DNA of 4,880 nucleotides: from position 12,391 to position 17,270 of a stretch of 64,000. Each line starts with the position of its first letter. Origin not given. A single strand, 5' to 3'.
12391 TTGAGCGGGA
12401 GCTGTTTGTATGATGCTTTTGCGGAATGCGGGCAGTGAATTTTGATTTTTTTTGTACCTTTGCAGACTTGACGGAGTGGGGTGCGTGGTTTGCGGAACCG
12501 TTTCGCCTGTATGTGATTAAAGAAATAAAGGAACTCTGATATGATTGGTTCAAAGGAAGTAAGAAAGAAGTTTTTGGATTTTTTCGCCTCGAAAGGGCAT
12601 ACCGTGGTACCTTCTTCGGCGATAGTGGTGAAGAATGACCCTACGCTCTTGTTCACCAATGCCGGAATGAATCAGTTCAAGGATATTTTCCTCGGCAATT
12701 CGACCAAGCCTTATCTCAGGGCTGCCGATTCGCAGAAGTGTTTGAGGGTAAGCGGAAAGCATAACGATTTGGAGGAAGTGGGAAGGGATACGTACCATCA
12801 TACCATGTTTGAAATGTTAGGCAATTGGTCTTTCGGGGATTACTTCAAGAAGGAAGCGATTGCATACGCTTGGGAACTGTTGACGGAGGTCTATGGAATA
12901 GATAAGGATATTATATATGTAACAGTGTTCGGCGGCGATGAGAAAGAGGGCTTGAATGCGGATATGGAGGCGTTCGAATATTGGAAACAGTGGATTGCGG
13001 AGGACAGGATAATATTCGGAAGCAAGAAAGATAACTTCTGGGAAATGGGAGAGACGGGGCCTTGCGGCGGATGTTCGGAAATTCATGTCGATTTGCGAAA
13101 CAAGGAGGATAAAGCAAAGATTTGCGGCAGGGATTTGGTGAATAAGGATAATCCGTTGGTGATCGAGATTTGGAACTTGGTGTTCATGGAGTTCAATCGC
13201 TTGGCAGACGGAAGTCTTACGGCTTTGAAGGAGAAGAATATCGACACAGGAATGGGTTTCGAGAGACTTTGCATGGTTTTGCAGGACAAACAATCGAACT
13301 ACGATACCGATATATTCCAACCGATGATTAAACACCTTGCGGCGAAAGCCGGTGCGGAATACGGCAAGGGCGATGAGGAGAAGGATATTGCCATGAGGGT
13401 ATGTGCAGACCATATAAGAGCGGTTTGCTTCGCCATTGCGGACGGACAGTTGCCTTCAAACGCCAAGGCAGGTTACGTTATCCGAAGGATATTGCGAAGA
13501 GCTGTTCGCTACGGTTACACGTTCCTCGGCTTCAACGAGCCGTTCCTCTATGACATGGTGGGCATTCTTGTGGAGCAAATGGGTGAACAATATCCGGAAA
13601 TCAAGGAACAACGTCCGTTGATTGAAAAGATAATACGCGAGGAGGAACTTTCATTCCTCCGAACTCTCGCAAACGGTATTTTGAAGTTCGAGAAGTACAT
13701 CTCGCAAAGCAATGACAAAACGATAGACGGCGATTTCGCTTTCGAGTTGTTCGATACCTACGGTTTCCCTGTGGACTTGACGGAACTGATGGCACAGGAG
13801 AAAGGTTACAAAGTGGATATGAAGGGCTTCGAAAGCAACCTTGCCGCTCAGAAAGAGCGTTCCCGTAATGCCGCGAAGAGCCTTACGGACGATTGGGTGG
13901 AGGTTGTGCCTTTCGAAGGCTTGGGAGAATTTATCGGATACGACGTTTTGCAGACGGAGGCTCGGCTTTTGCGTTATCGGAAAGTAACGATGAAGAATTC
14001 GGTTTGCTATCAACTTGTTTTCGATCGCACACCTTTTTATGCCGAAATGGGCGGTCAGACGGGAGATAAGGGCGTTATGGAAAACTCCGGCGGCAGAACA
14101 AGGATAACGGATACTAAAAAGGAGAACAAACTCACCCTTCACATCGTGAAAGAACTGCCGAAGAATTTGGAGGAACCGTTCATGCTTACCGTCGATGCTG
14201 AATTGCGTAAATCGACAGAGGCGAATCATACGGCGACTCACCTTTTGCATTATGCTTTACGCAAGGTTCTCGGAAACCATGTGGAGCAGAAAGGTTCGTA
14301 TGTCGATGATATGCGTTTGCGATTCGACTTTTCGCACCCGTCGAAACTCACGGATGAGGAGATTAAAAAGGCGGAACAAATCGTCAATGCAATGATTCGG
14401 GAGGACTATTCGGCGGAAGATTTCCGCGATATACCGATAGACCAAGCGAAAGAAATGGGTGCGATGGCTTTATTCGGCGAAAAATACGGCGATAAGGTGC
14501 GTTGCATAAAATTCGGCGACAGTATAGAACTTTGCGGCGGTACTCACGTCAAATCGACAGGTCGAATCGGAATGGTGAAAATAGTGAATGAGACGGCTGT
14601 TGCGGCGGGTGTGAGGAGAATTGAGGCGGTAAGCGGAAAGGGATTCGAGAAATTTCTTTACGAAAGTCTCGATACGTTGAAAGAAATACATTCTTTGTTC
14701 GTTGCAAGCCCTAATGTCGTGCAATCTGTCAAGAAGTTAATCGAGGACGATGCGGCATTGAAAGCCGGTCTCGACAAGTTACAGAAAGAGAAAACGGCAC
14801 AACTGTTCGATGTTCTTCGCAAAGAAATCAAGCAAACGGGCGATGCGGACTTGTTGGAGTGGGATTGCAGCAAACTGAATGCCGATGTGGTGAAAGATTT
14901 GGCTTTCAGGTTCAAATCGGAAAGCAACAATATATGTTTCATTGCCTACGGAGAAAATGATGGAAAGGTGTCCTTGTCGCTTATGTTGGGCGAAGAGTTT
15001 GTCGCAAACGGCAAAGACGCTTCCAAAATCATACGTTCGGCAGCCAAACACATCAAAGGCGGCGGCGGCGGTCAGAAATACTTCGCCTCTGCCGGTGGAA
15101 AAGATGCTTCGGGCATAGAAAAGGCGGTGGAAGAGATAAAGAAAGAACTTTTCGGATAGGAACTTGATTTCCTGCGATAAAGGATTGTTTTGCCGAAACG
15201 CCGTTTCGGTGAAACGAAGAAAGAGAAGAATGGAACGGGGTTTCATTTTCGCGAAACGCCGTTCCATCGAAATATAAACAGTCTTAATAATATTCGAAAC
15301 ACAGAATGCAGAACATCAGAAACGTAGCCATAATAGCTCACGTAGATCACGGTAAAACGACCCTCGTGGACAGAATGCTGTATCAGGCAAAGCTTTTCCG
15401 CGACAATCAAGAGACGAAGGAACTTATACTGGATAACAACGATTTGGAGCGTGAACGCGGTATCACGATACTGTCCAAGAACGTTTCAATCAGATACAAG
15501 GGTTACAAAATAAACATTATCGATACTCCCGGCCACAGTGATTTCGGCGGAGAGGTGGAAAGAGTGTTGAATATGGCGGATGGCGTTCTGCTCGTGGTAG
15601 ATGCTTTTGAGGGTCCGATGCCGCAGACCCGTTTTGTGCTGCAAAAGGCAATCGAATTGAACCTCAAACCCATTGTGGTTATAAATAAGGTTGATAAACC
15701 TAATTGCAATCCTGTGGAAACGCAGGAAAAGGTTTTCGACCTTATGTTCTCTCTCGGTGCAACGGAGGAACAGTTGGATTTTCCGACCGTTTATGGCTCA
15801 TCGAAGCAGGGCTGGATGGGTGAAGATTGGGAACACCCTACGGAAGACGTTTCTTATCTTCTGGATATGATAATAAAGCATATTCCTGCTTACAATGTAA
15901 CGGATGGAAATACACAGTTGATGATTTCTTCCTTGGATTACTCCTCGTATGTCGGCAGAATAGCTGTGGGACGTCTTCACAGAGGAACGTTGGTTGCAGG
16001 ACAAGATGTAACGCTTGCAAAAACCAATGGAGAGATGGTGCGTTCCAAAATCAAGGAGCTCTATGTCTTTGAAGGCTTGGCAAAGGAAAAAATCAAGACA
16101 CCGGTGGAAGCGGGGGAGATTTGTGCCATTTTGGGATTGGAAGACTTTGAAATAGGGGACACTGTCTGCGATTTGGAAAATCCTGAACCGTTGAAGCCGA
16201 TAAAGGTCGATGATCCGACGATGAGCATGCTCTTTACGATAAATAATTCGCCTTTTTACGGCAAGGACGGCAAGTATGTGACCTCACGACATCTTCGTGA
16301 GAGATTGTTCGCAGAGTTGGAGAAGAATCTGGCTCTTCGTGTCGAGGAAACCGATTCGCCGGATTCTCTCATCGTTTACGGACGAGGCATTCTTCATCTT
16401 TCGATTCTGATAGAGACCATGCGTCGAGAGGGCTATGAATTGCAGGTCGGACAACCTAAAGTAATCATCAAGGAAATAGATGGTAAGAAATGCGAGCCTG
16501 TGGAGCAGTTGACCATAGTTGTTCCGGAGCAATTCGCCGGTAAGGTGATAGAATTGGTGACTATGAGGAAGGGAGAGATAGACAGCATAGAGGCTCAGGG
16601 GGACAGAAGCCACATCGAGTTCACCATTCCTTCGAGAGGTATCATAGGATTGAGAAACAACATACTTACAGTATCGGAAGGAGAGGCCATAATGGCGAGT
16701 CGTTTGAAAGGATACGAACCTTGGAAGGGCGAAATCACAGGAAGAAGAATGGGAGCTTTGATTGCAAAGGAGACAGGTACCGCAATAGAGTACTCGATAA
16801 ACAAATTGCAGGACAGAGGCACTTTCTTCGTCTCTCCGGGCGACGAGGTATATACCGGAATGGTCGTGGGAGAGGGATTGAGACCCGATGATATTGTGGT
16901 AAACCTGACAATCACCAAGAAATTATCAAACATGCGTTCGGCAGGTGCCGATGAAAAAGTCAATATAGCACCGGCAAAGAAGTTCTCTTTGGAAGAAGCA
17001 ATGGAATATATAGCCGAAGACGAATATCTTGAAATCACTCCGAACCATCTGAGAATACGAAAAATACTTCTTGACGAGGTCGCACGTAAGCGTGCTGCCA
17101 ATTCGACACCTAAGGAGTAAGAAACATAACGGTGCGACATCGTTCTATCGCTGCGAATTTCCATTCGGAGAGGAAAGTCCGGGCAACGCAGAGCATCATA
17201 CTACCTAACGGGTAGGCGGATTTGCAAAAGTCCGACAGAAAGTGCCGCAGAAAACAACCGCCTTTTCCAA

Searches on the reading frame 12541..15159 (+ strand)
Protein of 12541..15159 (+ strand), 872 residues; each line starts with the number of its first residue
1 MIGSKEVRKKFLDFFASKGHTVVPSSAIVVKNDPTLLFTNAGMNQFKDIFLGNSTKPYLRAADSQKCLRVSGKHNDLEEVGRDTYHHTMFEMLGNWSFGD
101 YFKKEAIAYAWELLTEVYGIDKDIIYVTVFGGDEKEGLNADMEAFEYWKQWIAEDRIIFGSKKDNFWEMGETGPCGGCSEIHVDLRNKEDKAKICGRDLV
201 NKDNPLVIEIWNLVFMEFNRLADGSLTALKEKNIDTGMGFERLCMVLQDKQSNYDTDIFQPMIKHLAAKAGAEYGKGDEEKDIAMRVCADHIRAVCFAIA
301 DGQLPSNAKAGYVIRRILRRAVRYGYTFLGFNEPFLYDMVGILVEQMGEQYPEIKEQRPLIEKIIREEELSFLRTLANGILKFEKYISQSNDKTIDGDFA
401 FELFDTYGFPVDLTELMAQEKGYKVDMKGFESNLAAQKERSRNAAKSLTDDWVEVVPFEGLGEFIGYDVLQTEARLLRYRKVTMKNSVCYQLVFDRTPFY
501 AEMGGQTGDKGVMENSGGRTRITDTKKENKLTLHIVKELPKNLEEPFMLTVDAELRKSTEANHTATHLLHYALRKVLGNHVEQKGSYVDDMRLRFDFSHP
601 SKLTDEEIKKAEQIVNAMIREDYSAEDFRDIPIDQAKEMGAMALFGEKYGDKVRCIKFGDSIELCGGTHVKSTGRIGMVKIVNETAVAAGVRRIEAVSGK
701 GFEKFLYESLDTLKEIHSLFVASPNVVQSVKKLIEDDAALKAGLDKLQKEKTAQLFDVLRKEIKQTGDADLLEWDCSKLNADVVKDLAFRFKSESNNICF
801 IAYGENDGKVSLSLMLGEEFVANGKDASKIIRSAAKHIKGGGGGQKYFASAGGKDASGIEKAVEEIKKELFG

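Call 36: search_protein_families(library=ncbifam, proteins=[window:12541-15159:+])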
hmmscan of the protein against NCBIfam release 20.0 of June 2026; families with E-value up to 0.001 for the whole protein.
window:12541-15159:+ (872 aa): 4 families
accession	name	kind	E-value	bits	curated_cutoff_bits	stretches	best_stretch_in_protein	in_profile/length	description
TIGR00344.1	alaS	equivalog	2.3e-272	906.1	457.05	1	6-853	1-847/847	alanine--tRNA ligase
NF002436.0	PRK01584.1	equivalog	3.2e-167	557.6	529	2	4-446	3-439/595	alanine--tRNA ligase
TIGR03683.1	A-tRNA_syn_arch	equivalog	5.7e-110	369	744.7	3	288-869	331-900/902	alanine--tRNA ligase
NF040865.1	a_tRNA_ed_AlaXM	equivalog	3.5e-24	85.8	300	1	483-695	17-230/234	alanyl-tRNA editing protein AlaXM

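Call 37: find_homologous_proteins(query=window:12541-15159:+, max_evalue=1e-100)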
Query window:12541-15159:+ (872 aa): 8000 proteins with E <= 1e-100 among 8000 candidates; the best 120 are listed.
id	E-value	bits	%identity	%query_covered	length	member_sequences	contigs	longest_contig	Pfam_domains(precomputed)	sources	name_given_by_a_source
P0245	0.0e+0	1980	100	100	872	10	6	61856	PF01411.25,PF07973.20,PF02272.25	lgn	-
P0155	0.0e+0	1913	96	100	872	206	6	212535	PF01411.25,PF07973.20,PF02272.25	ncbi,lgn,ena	-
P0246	0.0e+0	1835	93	99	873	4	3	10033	PF01411.25,PF07973.20,PF02272.25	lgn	-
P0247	0.0e+0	1606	79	100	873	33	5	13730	PF01411.25,PF07973.20,PF02272.25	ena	-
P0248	0.0e+0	1605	79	100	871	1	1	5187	PF01411.25,PF07973.20,PF02272.25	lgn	-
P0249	0.0e+0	1604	79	100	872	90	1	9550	PF01411.25,PF07973.20,PF02272.25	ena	-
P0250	0.0e+0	1604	79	100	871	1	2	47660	PF01411.25,PF07973.20,PF02272.25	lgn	-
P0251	0.0e+0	1601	79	100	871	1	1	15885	PF01411.25,PF07973.20,PF02272.25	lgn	-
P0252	0.0e+0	1600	79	100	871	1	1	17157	PF01411.25,PF07973.20,PF02272.25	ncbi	-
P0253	0.0e+0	1599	79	100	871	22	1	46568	PF01411.25,PF07973.20,PF02272.25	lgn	-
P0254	0.0e+0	1598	79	100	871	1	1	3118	PF01411.25,PF07973.20,PF02272.25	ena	-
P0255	0.0e+0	1595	79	99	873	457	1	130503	PF01411.25,PF07973.20,PF02272.25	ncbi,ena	-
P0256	0.0e+0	1594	79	100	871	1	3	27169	PF01411.25,PF07973.20,PF02272.25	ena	-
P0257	0.0e+0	1591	78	100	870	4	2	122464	PF01411.25,PF07973.20,PF02272.25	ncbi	-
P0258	0.0e+0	1528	76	100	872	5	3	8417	PF01411.25,PF07973.20,PF02272.25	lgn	-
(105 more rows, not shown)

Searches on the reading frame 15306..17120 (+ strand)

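Call 36: search_protein_families(library=ncbifam, proteins=[window:15306-17120:+])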
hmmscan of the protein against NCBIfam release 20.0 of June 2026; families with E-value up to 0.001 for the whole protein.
window:15306-17120:+ (604 aa): 36 families (the best 25 are shown)
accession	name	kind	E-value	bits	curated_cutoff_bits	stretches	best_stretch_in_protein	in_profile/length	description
TIGR01394.1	TypA_BipA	equivalog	5.8e-261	866.9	757.3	1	4-596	1-594/594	translational GTPase TypA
NF007583.0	PRK10218.1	equivalog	2.2e-198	660.1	1260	1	2-600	3-603/607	ribosome-dependent GTPase TypA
TIGR01393.1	lepA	equivalog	1.5e-59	201.9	533.9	2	2-381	1-362/595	translation elongation factor 4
TIGR00490.1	aEF-2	equivalog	6.8e-59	199.7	738.45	3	2-131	17-150/720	elongation factor EF-2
TIGR00484.1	EF-G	equivalog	3.7e-58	197.2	659.4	3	2-143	8-151/691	elongation factor G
NF009381.0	PRK12740.1-5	subfamily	2.5e-54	184.8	583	3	2-142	7-149/692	elongation factor G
NF012153.1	tet_protect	equivalog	4.6e-51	173.8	775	3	6-136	2-134/614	tetracycline resistance ribosomal protection protein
NF000120.3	47473_otr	exception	2.1e-39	135.7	900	2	6-133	4-133/608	tetracycline resistance ribosomal protection protein Otr(A)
NF009377.1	PRK12740.1-1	equivalog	2.1e-38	132.2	890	3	2-142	11-153/700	elongation factor G-like protein EF-G2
NF009891.0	PRK13351.1-1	equivalog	4.1e-38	131.4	597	2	2-133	7-140/681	elongation factor G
NF033148.1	tet_protect_M_W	exception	5e-32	111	1100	1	3-135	2-136/639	TetM/TetW/TetO/TetS family tetracycline resistance ribosomal protection protein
NF058620.1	EFG2_Bacteroid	exception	5.4e-32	111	1000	2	2-142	7-149/717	elongation factor G2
NF009379.0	PRK12740.1-3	equivalog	8.7e-29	100.6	513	2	3-138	7-144/674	elongation factor G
NF001964.0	PRK00741.1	equivalog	1.9e-27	95.9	473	1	3-144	11-158/529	peptide chain release factor 3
NF012154.0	tet_protect_Q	exception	4.7e-26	91.2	1425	1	3-135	2-136/638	tetracycline resistance ribosomal protection protein Tet(Q)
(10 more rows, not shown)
